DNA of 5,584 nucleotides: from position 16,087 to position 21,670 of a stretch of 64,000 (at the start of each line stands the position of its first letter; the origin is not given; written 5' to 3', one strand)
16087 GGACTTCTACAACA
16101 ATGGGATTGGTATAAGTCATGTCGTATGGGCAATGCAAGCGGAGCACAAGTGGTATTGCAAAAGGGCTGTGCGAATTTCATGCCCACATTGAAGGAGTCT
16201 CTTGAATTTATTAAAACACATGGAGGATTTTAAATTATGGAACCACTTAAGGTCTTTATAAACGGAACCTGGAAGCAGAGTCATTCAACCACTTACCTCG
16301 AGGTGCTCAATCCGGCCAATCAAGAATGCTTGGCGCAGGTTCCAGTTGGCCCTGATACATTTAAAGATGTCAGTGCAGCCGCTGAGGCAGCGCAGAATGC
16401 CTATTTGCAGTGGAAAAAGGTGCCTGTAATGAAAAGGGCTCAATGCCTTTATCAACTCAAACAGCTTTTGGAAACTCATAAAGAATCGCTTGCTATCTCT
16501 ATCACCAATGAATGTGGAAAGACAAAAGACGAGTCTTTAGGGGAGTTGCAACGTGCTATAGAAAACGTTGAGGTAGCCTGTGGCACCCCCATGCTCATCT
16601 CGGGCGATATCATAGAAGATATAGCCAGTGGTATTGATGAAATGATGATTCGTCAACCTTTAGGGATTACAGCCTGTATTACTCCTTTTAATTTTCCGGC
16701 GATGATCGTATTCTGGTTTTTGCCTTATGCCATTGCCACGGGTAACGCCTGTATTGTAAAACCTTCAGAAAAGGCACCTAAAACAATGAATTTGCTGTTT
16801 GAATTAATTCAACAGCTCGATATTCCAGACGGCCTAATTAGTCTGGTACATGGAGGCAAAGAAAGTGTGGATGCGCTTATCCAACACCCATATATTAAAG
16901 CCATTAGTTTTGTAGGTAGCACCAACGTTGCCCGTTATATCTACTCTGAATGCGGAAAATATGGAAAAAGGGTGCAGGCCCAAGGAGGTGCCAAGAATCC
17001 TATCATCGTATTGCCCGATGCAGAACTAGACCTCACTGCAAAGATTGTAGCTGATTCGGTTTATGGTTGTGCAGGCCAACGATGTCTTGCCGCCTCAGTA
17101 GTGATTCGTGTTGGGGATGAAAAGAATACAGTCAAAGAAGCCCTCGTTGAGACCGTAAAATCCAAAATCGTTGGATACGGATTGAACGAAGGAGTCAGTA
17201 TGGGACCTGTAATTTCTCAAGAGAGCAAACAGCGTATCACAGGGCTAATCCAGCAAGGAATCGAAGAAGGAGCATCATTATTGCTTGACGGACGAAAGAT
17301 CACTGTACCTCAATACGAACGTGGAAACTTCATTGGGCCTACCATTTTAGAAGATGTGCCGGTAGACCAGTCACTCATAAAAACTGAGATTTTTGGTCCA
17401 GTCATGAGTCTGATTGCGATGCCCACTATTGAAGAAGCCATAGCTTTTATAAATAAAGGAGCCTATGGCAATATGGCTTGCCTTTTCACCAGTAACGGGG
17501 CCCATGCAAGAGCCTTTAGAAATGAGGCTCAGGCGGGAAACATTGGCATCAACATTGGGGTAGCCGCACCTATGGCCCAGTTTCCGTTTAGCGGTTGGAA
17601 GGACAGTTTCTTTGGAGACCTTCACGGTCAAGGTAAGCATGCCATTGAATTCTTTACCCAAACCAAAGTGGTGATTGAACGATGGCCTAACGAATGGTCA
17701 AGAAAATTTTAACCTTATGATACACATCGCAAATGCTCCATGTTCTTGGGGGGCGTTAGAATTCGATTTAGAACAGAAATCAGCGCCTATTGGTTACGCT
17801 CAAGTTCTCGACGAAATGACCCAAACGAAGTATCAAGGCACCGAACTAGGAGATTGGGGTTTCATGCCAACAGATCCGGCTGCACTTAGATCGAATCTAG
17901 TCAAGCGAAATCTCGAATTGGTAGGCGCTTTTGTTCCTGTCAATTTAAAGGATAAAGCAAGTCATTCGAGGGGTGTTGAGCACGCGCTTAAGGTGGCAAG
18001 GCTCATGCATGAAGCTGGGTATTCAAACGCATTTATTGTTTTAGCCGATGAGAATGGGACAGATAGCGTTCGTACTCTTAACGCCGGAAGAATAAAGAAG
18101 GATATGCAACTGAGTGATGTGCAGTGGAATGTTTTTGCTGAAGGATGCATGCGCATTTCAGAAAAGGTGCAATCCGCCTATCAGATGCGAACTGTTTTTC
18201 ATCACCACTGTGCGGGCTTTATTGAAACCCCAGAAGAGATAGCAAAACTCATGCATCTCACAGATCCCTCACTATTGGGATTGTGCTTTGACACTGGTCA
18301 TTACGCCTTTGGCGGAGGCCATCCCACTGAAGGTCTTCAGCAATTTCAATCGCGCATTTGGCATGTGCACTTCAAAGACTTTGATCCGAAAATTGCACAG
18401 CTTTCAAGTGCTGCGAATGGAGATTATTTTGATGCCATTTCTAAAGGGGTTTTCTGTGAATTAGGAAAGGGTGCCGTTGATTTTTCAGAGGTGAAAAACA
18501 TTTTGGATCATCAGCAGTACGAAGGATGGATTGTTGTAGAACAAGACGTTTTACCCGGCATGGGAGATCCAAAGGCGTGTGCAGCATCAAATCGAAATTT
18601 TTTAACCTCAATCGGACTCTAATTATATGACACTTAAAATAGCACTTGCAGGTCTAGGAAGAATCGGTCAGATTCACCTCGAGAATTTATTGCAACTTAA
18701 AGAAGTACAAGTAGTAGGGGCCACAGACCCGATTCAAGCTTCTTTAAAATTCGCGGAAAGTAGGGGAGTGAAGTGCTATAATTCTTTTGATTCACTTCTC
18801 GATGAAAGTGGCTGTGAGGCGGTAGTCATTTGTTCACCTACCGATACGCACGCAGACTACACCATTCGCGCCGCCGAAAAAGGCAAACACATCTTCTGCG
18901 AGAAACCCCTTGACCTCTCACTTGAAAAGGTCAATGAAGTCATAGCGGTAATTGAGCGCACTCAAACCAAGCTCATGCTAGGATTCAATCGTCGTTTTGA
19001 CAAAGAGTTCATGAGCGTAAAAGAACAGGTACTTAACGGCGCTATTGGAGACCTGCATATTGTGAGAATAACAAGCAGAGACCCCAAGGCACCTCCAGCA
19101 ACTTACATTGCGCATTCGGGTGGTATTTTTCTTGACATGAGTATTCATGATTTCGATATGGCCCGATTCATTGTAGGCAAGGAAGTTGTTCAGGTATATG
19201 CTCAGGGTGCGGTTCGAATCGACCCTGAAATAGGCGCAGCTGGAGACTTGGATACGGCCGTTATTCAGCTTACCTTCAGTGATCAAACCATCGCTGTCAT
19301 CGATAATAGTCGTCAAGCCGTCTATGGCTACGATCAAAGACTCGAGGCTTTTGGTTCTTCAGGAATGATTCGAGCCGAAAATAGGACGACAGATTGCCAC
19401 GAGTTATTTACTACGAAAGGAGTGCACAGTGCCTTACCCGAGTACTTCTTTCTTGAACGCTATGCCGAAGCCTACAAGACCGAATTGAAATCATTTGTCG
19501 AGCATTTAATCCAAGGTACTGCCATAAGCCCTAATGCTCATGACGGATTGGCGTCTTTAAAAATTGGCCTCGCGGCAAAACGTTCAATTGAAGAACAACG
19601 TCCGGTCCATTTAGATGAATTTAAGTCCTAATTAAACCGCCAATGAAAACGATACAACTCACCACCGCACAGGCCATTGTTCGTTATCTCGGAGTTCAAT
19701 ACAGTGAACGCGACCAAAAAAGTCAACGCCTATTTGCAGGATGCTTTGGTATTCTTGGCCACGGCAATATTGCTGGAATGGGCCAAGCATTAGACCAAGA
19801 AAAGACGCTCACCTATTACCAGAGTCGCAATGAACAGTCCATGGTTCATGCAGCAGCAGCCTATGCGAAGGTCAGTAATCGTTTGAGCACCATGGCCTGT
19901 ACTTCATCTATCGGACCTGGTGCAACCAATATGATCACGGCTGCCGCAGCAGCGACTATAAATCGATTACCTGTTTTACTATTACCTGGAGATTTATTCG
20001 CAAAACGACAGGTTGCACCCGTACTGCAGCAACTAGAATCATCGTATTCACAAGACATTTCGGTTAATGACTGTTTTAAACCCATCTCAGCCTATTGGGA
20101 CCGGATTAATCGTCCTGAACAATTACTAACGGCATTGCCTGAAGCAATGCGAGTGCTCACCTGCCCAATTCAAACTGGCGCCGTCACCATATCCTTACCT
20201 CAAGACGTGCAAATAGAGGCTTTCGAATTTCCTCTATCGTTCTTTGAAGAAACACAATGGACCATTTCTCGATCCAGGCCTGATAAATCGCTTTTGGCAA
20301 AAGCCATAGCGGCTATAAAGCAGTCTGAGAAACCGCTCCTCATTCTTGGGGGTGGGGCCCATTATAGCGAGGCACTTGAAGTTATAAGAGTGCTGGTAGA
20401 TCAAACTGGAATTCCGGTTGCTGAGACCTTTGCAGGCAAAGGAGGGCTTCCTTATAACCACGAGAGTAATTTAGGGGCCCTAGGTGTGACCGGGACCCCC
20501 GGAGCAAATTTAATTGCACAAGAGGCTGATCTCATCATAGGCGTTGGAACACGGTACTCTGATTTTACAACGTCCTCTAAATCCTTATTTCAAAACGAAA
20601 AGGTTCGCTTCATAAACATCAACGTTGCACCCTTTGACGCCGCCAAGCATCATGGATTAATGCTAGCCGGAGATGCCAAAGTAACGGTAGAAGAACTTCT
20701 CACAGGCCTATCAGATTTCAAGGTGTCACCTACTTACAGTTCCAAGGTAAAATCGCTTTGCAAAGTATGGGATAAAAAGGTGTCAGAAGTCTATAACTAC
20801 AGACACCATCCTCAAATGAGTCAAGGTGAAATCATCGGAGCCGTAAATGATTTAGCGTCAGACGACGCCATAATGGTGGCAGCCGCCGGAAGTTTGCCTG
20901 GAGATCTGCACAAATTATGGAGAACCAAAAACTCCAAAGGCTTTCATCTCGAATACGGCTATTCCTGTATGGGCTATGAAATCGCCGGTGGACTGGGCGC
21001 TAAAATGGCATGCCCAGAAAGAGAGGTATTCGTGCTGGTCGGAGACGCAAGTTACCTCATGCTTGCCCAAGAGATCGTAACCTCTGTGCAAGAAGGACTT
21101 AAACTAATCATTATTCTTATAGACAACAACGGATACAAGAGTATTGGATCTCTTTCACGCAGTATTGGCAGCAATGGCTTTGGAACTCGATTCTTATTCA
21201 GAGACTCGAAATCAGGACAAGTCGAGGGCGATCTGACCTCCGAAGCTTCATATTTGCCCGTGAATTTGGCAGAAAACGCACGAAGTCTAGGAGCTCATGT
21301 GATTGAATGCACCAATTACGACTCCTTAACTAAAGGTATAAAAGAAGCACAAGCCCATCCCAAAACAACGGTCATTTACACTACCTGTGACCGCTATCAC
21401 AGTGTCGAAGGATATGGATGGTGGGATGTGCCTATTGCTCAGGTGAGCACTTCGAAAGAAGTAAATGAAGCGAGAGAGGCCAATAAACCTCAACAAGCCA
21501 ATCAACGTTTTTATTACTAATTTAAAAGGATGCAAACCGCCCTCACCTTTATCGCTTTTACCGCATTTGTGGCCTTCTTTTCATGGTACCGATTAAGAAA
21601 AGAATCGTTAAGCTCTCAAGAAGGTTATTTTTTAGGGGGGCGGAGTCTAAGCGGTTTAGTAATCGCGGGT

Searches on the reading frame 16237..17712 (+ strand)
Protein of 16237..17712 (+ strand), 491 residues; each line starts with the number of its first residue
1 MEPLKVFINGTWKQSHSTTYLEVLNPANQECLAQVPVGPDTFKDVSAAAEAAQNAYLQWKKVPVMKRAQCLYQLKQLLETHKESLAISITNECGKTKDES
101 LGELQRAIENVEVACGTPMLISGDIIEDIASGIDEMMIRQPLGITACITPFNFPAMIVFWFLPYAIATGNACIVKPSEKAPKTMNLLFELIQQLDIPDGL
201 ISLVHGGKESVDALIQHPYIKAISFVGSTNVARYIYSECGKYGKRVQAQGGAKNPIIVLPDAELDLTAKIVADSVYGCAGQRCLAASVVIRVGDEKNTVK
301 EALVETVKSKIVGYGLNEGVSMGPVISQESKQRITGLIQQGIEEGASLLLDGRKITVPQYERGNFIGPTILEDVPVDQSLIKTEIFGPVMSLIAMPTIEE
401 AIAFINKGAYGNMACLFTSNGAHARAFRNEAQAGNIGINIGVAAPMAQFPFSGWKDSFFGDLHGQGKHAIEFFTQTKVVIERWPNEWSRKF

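Call 73: search_protein_families(library=pfam, proteins=[window:16237-17712:+], max_evalue=0.00001)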
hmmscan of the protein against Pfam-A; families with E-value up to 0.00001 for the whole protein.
window:16237-17712:+ (491 aa): 2 families
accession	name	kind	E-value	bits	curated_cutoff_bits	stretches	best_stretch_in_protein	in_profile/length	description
PF00171.27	Aldedh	-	2.8e-133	445.3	23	1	12-479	1-461/461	Aldehyde dehydrogenase family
PF05893.19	LuxC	-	6e-09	35.7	21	1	139-302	86-251/401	Acyl-CoA reductase (LuxC)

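Call 75: search_protein_families(library=ncbifam, proteins=[window:16237-17712:+], max_evalue=1e-20)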
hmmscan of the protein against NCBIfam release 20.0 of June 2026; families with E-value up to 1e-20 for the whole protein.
window:16237-17712:+ (491 aa): 38 families (the best 25 are shown)
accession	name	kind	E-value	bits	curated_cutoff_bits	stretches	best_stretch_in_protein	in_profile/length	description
TIGR01722.1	MMSDH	subfamily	1.1e-157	525.6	448.5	1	5-483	2-477/477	CoA-acylating methylmalonate-semialdehyde dehydrogenase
NF042993.1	AlphKGSA_gudD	equivalog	6e-103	345.1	770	1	5-480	5-479/481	alpha-ketoglutaric semialdehyde dehydrogenase GucD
NF052305.1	DioxValDhHalo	equivalog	1.4e-95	321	750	1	5-482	6-482/483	2,5-dioxovalerate dehydrogenase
TIGR02299.1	HpaE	equivalog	9.3e-85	285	638.35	1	5-479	2-474/488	5-carboxymethyl-2-hydroxymuconate semialdehyde dehydrogenase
TIGR01804.1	BADH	equivalog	1.7e-83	280.6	668.6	1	7-477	1-467/467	betaine-aldehyde dehydrogenase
NF010000.0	PRK13473.1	subfamily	8.3e-81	272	615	1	5-479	4-470/475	aminobutyraldehyde dehydrogenase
NF040648.1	lactal_redase_Meth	equivalog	5.1e-79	266.4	650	1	7-480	2-461/463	lactaldehyde dehydrogenase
NF009725.0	PRK13252.1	equivalog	1.6e-77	261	593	1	5-479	8-477/488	betaine-aldehyde dehydrogenase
TIGR01780.1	SSADH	subfamily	2.4e-77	260.7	646.35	1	23-477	1-448/448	succinate-semialdehyde dehydrogenase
NF045735.1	PaDhStyDPseudo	equivalog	3.3e-77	260.2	850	1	5-480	4-480/483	phenylacetaldehyde dehydrogenase StyD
NF002852.0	PRK03137.1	subfamily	1.4e-76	258.4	648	1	7-483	40-514/514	L-glutamate gamma-semialdehyde dehydrogenase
NF047626.1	SulfactDhSafD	equivalog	2.6e-75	254.2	700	1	22-461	4-436/454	sulfoacetaldehyde dehydrogenase SafD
NF007497.0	PRK10090.1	equivalog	1e-74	252.1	500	1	5-479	8-475/480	aldehyde dehydrogenase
NF045736.1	PaDhStyDRhodo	equivalog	2.2e-73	247.4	800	1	5-479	4-475/479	phenylacetaldehyde dehydrogenase StyD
TIGR03216.1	OH_muco_semi_DH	equivalog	1.5e-69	234.8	693.25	1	5-480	2-478/481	2-hydroxymuconic semialdehyde dehydrogenase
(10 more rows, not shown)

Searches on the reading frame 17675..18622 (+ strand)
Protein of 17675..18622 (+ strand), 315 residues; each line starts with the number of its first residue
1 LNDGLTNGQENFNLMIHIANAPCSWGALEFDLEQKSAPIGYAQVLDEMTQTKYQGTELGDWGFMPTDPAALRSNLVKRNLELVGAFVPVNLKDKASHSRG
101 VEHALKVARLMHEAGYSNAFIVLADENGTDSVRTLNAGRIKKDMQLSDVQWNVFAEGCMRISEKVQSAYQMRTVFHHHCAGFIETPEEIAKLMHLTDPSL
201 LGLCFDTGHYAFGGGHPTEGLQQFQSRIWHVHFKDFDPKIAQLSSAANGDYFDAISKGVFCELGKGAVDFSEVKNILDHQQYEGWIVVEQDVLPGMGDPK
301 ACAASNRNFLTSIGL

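Call 73: search_protein_families(library=pfam, proteins=[window:17675-18622:+], max_evalue=0.00001)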
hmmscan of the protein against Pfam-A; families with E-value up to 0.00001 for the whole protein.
window:17675-18622:+ (315 aa): 1 family
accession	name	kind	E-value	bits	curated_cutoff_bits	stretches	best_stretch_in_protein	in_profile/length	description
PF01261.30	AP_endonuc_2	-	1.2e-19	71.4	31.1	1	55-291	11-230/249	Xylose isomerase-like TIM barrel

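Call 75: search_protein_families(library=ncbifam, proteins=[window:17675-18622:+], max_evalue=1e-20)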
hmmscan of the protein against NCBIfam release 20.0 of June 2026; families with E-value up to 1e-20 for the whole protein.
window:17675-18622:+ (315 aa): 1 family
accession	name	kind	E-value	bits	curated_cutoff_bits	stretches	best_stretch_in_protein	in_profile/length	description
TIGR04379.1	myo_inos_iolE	equivalog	2.1e-59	201.5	290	1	16-311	2-287/290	myo-inosose-2 dehydratase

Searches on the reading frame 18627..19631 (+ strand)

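Call 73: search_protein_families(library=pfam, proteins=[window:18627-19631:+], max_evalue=0.00001)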
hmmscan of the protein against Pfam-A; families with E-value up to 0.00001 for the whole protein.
window:18627-19631:+ (334 aa): 3 families
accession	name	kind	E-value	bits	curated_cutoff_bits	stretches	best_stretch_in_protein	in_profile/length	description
PF01408.29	GFO_IDH_MocA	-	6.1e-28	98.4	24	1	3-120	1-120/120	Oxidoreductase family, NAD-binding Rossmann fold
PF22725.1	GFO_IDH_MocA_C3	-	8.7e-27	94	27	1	129-249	2-124/124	GFO/IDH/MocA C-terminal domain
PF02894.22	GFO_IDH_MocA_C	-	8.1e-24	85.1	22.9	1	132-329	1-218/218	Oxidoreductase family, C-terminal alpha/beta domain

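Call 75: search_protein_families(library=ncbifam, proteins=[window:18627-19631:+], max_evalue=1e-20)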
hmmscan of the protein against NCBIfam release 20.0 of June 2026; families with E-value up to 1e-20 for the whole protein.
window:18627-19631:+ (334 aa): 4 families
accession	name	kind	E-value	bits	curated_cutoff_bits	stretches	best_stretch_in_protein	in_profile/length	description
TIGR04380.1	myo_inos_iolG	equivalog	1.7e-129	431.4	355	1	3-327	2-329/330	inositol 2-dehydrogenase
NF040723.1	UDP-GlcNAcDh_Arch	equivalog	1.1e-38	133.4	450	1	3-321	1-301/302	UDP-N-acetylglucosamine 3-dehydrogenase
NF052679.1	InsChiInosDhIolG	equivalog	2.2e-28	99.3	540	1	1-310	1-308/343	bifunctional inositol 2-dehydrogenase/D-chiro-inositol 1-dehydrogenase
NF041392.1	XylDh_Gfo6_Halo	equivalog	6.4e-23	81.1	350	1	51-328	71-349/350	D-xylose 1-dehydrogenase Gfo6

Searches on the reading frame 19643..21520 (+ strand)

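Call 73: search_protein_families(library=pfam, proteins=[window:19643-21520:+], max_evalue=0.00001)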
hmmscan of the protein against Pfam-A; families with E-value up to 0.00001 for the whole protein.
window:19643-21520:+ (625 aa): 3 families
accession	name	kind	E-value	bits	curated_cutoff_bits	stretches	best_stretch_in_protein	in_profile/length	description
PF00205.28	TPP_enzyme_M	-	1.1e-35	122.8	30.4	1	218-352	1-137/137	Thiamine pyrophosphate enzyme, central domain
PF02775.26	TPP_enzyme_C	-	2e-29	102.8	21.9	1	415-578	2-149/151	Thiamine pyrophosphate enzyme, C-terminal TPP binding domain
PF02776.23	TPP_enzyme_N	-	1.6e-16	60.6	26.8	1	34-125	19-107/119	Thiamine pyrophosphate enzyme, N-terminal TPP binding domain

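Call 75: search_protein_families(library=ncbifam, proteins=[window:19643-21520:+], max_evalue=1e-20)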
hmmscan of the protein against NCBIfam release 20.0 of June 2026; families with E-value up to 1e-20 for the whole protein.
window:19643-21520:+ (625 aa): 45 families (the best 25 are shown)
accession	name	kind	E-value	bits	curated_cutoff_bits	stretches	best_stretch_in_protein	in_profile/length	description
TIGR04377.1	myo_inos_iolD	equivalog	5e-259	861.1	715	1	5-622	1-615/616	3D-(3,5/4)-trihydroxycyclohexane-1,2-dione acylhydrolase (decyclizing)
TIGR00118.1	acolac_lg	equivalog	3.1e-63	214.1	538.35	1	35-496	20-465/557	biosynthetic-type acetolactate synthase large subunit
NF005860.0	PRK07789.1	equivalog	8.6e-61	206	881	1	5-578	33-573/615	acetolactate synthase large subunit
NF006187.0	PRK08322.1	equivalog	1.1e-60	205.6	509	1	34-556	20-526/548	acetolactate synthase large subunit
NF004710.0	PRK06048.1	equivalog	1.3e-58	198.8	976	1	34-501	26-473/561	acetolactate synthase large subunit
NF004919.0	PRK06276.1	equivalog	2.6e-57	194.4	866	1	46-496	30-470/582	acetolactate synthase large subunit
NF006319.0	PRK08527.1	equivalog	1.7e-56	191.8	905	1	52-588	39-544/565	acetolactate synthase large subunit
NF006524.0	PRK08978.1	equivalog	5.8e-56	189.9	738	1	36-496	21-456/548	acetolactate synthase 2 catalytic subunit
NF005039.0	PRK06456.1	equivalog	2.4e-54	184.8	868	1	35-584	21-546/572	acetolactate synthase large subunit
NF006016.1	PRK08155.1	equivalog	5.1e-54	183.6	870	1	36-497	23-465/554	acetolactate synthase large subunit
NF005651.0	PRK07418.1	subfamily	6.1e-54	183.3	942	1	51-525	56-515/617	acetolactate synthase large subunit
NF005584.0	PRK07282.1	equivalog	7.5e-53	179.9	970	1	41-497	34-474/566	acetolactate synthase large subunit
NF006052.0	PRK08199.1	subfamily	8.2e-51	172.9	539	1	48-501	39-475/559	thiamine pyrophosphate protein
NF006377.0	PRK08611.1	equivalog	1.3e-50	172.6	742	1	51-579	39-526/576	pyruvate oxidase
TIGR02720.1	pyruv_oxi_spxB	equivalog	1.2e-48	165.9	637.85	1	40-501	22-467/575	pyruvate oxidase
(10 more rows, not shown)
